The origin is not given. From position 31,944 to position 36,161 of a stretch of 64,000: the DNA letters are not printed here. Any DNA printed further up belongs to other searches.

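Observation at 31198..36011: DUF1643 protein, small wHTH ORF and a 1351-aa DSR2-like SIR2 protein, with a textbook promoter, a uORF and a tandem 9-mer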

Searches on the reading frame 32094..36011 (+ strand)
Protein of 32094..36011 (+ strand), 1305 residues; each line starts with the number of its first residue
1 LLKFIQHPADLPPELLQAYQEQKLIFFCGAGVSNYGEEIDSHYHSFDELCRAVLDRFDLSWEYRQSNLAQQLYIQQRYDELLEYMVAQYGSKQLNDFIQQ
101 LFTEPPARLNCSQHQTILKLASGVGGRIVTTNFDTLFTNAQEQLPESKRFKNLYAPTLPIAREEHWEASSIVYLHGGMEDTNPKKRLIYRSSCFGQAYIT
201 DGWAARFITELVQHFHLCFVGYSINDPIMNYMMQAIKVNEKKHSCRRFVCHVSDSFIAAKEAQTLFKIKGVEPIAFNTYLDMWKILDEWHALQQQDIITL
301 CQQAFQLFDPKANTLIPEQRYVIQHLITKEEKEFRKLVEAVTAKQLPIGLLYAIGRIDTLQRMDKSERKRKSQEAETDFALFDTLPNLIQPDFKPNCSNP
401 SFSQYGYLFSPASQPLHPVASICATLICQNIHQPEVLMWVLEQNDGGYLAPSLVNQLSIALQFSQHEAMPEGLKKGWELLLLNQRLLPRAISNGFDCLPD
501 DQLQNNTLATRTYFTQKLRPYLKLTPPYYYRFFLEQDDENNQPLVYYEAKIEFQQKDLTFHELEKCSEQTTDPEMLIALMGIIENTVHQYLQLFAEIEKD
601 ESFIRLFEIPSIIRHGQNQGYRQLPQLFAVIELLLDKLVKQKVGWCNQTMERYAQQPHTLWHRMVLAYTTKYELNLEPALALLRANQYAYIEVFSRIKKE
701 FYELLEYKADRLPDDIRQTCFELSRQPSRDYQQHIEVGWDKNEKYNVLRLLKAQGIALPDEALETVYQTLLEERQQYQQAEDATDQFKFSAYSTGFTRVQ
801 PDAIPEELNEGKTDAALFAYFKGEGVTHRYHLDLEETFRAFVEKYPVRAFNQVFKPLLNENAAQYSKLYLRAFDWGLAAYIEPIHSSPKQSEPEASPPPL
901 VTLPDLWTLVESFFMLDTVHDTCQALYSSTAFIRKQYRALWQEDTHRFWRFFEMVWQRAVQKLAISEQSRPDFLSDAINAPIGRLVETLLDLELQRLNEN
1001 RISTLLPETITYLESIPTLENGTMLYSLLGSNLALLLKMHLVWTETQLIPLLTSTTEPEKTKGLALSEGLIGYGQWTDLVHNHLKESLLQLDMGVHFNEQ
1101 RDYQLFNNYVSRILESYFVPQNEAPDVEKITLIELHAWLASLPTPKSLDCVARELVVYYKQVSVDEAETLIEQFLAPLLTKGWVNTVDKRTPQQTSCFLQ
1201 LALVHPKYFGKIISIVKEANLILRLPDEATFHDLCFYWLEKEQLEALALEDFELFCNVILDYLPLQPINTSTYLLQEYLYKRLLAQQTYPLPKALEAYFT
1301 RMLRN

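Call 6: search_protein_families(library=pfam, proteins=[window:32094-36011:+], max_evalue=0.01)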
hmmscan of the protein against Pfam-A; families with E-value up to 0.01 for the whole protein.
window:32094-36011:+ (1305 aa): 1 family
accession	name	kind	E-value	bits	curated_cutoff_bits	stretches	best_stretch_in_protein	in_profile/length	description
PF13289.12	SIR2_2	-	5.7e-16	59.3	24.5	1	128-274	3-141/141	SIR2-like domain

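Call 7: search_protein_families(library=padloc, proteins=[window:32094-36011:+], max_evalue=0.01)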
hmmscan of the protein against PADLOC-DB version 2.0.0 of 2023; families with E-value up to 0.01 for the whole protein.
window:32094-36011:+ (1305 aa): 6 families
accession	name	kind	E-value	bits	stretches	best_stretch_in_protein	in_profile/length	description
PDLC04167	Dsr1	-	1.8e-59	199.5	2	3-241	2-229/1248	-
PDLC02183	Dsr1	-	3.7e-54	181.9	3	3-277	2-272/1275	-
PDLC04166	Dsr1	-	2.2e-07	27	1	8-290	9-280/1227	-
PDLC00409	ThsA1|ThsA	-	1.9e-06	25.5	1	14-245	13-218/242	STALD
PDLC00407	ThsA1|ThsA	-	2.4e-06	24.5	1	15-249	13-221/478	STALD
PDLC03856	LmuA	-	6.6e-06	23.5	1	14-244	7-222/433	-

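Call 14: search_solved_structures(query=window:32094-36011:+, max_evalue=0.01, show_alignments=1)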
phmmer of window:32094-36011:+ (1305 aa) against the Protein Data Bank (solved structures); distinct sequences matched with E-value up to 0.01: 1.
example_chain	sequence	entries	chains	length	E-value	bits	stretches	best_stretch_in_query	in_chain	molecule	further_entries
8wc0_A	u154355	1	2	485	0.00081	20.2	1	127-251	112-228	NAD(+) hydrolase ThsA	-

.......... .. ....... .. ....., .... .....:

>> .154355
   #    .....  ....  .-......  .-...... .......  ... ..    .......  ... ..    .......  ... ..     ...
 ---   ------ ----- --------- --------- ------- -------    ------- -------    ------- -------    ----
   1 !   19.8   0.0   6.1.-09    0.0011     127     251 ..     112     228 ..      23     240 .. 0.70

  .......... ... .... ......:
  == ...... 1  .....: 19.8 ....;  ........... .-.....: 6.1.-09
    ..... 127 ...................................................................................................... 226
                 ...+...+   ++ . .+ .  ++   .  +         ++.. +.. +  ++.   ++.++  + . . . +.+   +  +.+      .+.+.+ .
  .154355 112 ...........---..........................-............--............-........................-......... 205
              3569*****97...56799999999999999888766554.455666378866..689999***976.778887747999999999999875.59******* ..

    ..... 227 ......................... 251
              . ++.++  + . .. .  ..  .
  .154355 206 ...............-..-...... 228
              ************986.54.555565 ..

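Call 19: find_homologous_proteins(query=window:32094-36011:+, max_evalue=0.00001)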
Query window:32094-36011:+ (1305 aa): 270 proteins with E <= 0.00001 among 8000 candidates; the best 120 are listed.
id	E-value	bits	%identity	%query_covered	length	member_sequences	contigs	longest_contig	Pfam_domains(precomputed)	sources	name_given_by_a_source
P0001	0.0e+0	2569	87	100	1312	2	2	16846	PF13289.13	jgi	-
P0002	0.0e+0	2283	100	77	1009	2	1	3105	-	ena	-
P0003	3.2e-43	166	24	61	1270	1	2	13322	PF13289.13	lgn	-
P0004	3.8e-41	159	23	93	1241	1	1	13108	PF13289.13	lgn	-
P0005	3.9e-41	159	29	21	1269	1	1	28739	PF13289.13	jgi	jgi:hypothetical protein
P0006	8.0e-41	158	23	81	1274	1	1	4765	PF13289.13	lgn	-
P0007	3.0e-40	156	24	61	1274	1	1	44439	PF13289.13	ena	-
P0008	6.2e-40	155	25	61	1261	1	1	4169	PF13289.13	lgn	-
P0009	1.7e-39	153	31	21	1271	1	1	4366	PF13289.13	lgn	-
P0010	3.5e-39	152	32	21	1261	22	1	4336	PF13289.13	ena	-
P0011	5.5e-39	152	24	61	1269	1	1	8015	PF13289.13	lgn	-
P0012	6.3e-39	152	35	21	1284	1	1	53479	PF13289.13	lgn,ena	-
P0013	1.3e-38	151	24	61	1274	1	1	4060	PF13289.13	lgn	-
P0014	1.7e-38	150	33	21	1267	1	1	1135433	PF13289.13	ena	-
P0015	2.1e-38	150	24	49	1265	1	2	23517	PF13289.13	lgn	-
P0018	1.1e-37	147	32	21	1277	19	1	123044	PF13289.13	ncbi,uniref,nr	ncbi:SIR2 family protein [Achromobacter mucicolens]|uniref:anti-phage defense-associated sirtuin Dsr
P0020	1.8e-37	147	24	60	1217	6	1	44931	PF13289.13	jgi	jgi:hypothetical protein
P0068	3.7e-34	136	32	21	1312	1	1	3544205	PF13289.13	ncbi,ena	-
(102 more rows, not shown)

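Call 20: search_protein_families(library=ncbifam, proteins=[window:32094-36011:+], max_evalue=0.01)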
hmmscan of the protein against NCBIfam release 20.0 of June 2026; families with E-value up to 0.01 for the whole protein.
window:32094-36011:+ (1305 aa): 1 family
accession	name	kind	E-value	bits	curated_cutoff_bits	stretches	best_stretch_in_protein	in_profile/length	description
NF041818.1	Dsr1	equivalog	6e-75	252.8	1400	3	3-291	2-290/1263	anti-phage defense-associated sirtuin Dsr1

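Call 21: find_encoding_contigs(protein=P0001, flank=10000, max_places=4)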
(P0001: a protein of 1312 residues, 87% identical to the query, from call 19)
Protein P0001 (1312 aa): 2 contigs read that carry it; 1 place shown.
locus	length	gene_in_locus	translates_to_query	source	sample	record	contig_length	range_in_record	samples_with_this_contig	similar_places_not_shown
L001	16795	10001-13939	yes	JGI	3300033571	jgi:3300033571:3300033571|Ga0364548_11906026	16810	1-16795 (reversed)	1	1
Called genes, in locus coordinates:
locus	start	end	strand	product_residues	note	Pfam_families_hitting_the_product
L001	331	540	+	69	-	-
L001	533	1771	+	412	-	PF13657:Couple_hipA, PF07804:HipA_C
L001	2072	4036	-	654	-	PF02702:KdpD, PF00582:Usp (weak), PF13493:DUF4118, PF13492:GAF_3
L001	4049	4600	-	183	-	PF02669:KdpC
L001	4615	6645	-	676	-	PF00122:E1-E2_ATPase, PF00702:Hydrolase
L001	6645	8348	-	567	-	PF03814:KdpA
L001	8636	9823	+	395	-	PF13784:Fic_N, PF02661:Fic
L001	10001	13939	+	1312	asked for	PF13289:SIR2_2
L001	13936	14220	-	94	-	-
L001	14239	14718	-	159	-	-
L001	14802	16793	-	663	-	?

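Call 53: find_related_loci(query=window:32097-36008:+, collection=metagenome_contigs, flank=8000)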
Query window:32097-36008:+ (1304 aa) in metagenome_contigs; peptide patterns used: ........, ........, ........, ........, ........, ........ (x = any residue, [..] = any of these).
37 stretches matched a pattern, but none encodes a relative of the query by tblastn (E <= 1e-3).

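Call 55: find_encoding_contigs(protein=P0004, flank=5000, max_places=2)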
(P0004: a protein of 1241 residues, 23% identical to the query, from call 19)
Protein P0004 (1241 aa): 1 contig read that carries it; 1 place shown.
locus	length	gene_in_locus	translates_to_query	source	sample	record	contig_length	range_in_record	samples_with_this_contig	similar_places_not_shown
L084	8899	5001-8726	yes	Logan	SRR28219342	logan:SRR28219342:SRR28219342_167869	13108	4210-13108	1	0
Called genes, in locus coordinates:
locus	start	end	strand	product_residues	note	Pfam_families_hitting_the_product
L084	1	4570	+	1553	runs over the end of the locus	PF00580:UvrD-helicase (faint), PF13086:AAA_11, PF13245:AAA_19 (weak), PF13604:AAA_30, PF13086:AAA_11, PF13087:AAA_12, PF04480:DUF559, PF18741:MTES_1575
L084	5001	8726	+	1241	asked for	PF13289:SIR2_2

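Call 56: find_encoding_contigs(protein=P0007, flank=5000, max_places=2)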
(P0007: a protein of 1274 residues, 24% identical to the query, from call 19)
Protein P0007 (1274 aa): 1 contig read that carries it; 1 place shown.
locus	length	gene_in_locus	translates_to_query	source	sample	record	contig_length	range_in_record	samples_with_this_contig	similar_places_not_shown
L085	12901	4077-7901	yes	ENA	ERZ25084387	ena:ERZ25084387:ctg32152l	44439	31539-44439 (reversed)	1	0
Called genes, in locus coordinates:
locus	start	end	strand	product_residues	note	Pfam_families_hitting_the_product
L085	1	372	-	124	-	?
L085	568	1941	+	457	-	-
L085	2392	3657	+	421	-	PF11185:DUF2971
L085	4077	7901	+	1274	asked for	PF13289:SIR2_2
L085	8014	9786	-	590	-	PF00078:RVT_1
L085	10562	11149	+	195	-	-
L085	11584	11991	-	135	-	PF13358:DDE_3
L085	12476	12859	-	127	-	PF20320:DUF6615 (weak)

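Call 57: find_encoding_contigs(protein=P0018, flank=5000, max_places=2)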
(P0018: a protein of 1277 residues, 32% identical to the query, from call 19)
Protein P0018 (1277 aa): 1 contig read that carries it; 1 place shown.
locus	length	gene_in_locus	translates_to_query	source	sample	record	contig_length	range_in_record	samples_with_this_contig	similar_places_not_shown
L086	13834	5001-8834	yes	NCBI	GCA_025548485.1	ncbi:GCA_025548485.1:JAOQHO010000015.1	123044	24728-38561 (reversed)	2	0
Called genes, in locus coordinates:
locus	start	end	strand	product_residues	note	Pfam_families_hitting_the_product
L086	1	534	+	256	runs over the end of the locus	PF23023:Anti-Pycsar_Apyc1 (faint), PF00753:Lactamase_B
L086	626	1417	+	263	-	PF00497:SBP_bac_3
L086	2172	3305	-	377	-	PF26305:CD_NTase_C (weak)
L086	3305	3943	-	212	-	PF23471:Cap15_TM, PF18153:Cap15_CD_rec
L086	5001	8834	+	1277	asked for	PF13289:SIR2_2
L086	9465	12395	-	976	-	PF00270:DEAD, PF04851:ResIII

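Call 63: search_protein_families(library=padloc, proteins=[L001:8636-9820:+, L001:10001-13936:+], max_evalue=0.00001)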
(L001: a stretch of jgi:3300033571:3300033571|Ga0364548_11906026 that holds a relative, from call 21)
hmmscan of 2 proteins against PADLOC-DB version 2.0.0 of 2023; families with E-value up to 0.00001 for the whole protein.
L001:8636-9820:+ (395 aa): 6 families
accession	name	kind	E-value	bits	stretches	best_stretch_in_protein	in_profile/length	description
PDLC03963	SoFic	-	7.8e-115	382.1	1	30-393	5-359/361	-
PDLC04966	PDC-S24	-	1.7e-21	74.7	1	138-277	228-368/497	-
PDLC04836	PDC-S04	-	1.3e-19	68.3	1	78-280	21-215/244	-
PDLC04837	PDC-S04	-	6.2e-19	66.2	1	73-289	16-219/234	-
PDLC04840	PDC-S04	-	2.5e-18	64.6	1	86-252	16-180/227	-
PDLC04839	PDC-S04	-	8.5e-11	39.9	1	129-250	46-163/205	-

L001:10001-13936:+ (1312 aa): 4 families
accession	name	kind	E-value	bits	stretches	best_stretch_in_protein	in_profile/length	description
PDLC04167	Dsr1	-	1.3e-58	196.7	2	1-240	1-229/1248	-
PDLC02183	Dsr1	-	1e-50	170.5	1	1-276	1-272/1275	-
PDLC00407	ThsA1|ThsA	-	2.6e-06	24.4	1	14-248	13-221/478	STALD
PDLC00409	ThsA1|ThsA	-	3.9e-06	24.4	1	13-244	13-218/242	STALD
